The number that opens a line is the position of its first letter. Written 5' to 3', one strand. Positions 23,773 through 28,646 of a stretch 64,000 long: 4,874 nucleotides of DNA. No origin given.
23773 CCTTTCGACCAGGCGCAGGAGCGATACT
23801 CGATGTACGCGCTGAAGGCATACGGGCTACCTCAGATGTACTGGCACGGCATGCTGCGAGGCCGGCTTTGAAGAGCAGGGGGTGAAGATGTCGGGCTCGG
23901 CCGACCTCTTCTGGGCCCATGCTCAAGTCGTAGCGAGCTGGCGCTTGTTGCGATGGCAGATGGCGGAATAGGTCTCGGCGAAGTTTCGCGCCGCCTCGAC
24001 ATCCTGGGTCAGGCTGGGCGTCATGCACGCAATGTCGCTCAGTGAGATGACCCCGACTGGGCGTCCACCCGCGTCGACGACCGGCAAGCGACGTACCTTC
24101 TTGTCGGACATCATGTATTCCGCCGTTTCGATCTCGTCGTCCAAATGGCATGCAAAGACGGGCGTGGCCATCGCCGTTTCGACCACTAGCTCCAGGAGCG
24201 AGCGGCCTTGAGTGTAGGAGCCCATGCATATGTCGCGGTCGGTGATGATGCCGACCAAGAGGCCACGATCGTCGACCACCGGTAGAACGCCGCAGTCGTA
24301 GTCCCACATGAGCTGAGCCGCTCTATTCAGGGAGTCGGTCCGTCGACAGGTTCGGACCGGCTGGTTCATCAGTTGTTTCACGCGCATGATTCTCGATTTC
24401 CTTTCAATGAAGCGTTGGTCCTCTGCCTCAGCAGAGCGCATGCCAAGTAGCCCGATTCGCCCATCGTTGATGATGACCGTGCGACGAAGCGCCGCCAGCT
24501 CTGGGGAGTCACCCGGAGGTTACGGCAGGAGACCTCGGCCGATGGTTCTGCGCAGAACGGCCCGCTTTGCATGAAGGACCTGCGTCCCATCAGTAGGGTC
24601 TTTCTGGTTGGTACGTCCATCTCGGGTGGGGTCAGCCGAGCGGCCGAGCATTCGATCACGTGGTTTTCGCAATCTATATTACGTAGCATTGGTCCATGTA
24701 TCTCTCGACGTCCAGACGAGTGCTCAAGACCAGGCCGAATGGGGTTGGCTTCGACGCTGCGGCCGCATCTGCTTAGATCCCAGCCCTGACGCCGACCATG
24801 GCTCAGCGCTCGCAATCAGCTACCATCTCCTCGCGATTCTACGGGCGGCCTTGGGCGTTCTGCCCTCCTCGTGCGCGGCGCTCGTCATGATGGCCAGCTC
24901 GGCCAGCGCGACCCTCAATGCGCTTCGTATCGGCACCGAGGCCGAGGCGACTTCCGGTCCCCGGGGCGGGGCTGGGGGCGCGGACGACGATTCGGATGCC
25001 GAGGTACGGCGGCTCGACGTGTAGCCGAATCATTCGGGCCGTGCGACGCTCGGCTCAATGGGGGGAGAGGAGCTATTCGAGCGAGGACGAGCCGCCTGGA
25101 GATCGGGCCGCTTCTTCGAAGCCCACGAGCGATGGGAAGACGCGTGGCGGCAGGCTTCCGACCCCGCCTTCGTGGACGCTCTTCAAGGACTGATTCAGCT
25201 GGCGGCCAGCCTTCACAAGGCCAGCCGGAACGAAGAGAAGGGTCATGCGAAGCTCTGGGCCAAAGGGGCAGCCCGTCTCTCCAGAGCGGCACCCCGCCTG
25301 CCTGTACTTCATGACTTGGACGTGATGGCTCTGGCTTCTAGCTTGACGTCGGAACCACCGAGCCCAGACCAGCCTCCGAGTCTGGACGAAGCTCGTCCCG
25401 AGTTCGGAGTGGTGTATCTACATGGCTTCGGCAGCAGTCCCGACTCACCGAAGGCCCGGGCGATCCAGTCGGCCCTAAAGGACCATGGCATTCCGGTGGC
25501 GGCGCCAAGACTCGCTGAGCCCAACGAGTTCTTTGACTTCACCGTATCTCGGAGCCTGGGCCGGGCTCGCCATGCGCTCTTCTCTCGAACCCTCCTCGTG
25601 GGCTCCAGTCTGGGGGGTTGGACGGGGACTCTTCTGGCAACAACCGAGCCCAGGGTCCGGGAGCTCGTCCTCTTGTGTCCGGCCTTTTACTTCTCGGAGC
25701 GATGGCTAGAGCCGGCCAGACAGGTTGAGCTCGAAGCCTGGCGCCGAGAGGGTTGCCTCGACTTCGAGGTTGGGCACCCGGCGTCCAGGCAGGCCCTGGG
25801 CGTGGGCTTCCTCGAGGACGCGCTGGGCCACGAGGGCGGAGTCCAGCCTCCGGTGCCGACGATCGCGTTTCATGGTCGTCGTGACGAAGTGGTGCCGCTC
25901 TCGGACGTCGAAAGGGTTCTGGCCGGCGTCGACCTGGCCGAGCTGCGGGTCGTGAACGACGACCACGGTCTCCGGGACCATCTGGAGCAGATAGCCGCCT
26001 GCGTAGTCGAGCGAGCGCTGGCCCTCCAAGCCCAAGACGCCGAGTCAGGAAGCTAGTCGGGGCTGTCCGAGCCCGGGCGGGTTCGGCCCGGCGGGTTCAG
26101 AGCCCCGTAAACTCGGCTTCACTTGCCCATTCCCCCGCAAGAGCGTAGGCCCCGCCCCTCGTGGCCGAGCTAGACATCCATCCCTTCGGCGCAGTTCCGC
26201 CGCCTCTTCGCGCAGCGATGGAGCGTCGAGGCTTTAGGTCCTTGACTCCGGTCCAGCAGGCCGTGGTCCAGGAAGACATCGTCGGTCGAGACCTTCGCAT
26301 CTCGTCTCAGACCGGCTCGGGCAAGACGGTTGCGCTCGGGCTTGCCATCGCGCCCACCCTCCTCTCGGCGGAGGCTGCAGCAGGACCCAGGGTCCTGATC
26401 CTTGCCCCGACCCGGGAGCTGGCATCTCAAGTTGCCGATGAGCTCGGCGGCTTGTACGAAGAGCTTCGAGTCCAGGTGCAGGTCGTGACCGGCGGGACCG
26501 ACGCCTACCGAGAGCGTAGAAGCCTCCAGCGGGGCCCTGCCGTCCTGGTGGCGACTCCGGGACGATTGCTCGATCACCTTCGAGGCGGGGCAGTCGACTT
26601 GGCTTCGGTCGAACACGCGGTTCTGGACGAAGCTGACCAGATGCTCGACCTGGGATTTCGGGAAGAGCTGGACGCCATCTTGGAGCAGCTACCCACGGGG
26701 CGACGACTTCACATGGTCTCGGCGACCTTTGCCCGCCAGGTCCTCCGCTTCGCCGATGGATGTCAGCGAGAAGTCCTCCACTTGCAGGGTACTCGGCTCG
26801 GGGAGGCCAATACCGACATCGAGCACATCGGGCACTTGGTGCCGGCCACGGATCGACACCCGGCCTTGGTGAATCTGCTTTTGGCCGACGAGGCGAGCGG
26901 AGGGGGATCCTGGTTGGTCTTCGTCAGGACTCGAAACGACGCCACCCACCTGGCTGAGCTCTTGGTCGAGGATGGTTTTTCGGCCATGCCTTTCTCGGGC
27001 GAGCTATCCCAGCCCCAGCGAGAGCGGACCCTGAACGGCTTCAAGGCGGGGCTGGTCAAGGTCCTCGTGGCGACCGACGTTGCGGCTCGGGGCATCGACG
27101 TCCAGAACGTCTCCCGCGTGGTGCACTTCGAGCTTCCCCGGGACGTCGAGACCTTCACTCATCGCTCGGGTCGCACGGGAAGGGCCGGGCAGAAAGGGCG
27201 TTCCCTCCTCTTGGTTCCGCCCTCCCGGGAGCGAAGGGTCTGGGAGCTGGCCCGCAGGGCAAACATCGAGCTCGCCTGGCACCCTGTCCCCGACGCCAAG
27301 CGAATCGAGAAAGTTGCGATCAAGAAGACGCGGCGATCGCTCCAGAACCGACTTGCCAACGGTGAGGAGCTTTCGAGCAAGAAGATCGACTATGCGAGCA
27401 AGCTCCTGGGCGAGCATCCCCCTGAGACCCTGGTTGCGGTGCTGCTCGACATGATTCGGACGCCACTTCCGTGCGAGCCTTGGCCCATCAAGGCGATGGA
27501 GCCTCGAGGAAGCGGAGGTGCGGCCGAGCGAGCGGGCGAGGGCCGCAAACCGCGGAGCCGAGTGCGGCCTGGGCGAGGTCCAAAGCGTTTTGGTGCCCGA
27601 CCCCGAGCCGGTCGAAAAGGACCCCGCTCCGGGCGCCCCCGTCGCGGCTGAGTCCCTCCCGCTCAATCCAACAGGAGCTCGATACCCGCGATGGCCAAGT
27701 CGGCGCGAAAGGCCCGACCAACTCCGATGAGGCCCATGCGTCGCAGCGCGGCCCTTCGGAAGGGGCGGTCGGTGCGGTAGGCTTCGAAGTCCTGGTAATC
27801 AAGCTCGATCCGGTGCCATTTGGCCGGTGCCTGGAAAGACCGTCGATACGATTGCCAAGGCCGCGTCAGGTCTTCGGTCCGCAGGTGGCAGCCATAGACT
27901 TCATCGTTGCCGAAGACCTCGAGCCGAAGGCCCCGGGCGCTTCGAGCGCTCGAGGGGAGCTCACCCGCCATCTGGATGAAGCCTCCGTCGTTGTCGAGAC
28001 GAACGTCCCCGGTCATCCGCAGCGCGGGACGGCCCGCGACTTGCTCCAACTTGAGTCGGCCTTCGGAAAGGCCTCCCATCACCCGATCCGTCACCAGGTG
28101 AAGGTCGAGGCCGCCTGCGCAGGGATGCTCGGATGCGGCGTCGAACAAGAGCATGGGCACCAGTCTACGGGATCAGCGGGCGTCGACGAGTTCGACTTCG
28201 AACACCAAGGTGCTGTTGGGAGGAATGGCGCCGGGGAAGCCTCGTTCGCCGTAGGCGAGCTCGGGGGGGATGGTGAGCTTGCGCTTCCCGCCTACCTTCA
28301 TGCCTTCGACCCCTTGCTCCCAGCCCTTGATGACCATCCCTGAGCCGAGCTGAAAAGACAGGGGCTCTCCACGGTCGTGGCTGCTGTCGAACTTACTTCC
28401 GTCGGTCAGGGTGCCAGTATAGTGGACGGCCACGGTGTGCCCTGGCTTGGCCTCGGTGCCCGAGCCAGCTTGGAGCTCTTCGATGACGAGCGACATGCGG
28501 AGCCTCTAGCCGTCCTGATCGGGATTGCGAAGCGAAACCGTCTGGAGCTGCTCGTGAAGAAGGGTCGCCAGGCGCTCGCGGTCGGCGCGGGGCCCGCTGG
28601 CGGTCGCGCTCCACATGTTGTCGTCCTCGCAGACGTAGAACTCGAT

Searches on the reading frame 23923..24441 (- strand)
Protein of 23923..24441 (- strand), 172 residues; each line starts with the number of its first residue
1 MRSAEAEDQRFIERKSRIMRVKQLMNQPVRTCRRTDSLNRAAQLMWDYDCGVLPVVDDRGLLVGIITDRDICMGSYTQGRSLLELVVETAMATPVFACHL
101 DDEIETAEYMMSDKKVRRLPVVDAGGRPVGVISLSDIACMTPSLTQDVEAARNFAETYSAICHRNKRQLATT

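Call 6: search_protein_families(library=pfam, proteins=[window:23923-24441:-], max_evalue=0.001)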
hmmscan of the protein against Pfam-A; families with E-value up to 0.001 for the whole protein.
window:23923-24441:- (172 aa): 1 family
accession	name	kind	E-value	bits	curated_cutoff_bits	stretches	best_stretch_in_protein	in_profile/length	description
PF00571.33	CBS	-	1e-25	90.2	24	2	88-137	2-51/57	CBS domain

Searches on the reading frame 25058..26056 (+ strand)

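Call 6: search_protein_families(library=pfam, proteins=[window:25058-26056:+], max_evalue=0.001)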
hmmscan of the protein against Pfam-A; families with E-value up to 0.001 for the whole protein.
window:25058-26056:+ (332 aa): 5 families
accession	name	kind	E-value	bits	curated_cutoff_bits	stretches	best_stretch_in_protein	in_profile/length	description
PF03745.19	DUF309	-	3e-16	59.3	27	1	7-66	1-59/59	Domain of unknown function (DUF309)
PF05728.18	UPF0227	-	3.9e-16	59.9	21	1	118-311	2-181/187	Uncharacterised protein family (UPF0227)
PF12146.15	Hydrolase_4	-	2.3e-05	24.3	27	0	177-220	77-122/239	Serine aminopeptidase, S33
PF12697.13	Abhydrolase_6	-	3.5e-05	25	26.3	1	118-314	1-188/217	Alpha/beta hydrolase family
PF00561.26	Abhydrolase_1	-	7.2e-05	23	25.8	0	123-223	37-119/245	alpha/beta hydrolase fold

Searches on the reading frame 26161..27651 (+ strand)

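Call 6: search_protein_families(library=pfam, proteins=[window:26161-27651:+], max_evalue=0.001)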
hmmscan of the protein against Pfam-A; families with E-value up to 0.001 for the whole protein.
window:26161-27651:+ (496 aa): 3 families
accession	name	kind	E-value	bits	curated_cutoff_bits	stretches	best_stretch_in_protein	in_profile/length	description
PF00270.35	DEAD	-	2.7e-38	131.8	26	1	29-195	1-165/167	DEAD/DEAH box helicase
PF00271.37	Helicase_C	-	9.5e-29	100.3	23.5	1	235-343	5-110/110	Helicase conserved C-terminal domain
PF04851.21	ResIII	-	9.9e-05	22.7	22.5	1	45-104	26-82/164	Type III restriction enzyme, res subunit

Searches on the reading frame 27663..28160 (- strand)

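Call 6: search_protein_families(library=pfam, proteins=[window:27663-28160:-], max_evalue=0.001)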
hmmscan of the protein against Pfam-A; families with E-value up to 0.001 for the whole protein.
window:27663-28160:- (165 aa): 1 family
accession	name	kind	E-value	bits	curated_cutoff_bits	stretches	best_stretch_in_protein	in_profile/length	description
PF08547.18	CIA30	-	6e-18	65.8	24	1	20-134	12-127/157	Complex I intermediate-associated protein 30 (CIA30)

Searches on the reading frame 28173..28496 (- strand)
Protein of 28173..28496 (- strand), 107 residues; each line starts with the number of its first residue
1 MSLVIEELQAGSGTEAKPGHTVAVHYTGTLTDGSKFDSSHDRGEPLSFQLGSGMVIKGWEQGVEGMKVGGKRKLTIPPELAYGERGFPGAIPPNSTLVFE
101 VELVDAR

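Call 6: search_protein_families(library=pfam, proteins=[window:28173-28496:-], max_evalue=0.001)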
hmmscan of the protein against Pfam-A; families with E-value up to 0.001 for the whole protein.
window:28173-28496:- (107 aa): 1 family
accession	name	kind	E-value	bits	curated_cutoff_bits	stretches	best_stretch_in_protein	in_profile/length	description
PF00254.34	FKBP_C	-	1.1e-40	138.2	21.1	1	14-104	3-94/94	FKBP-type peptidyl-prolyl cis-trans isomerase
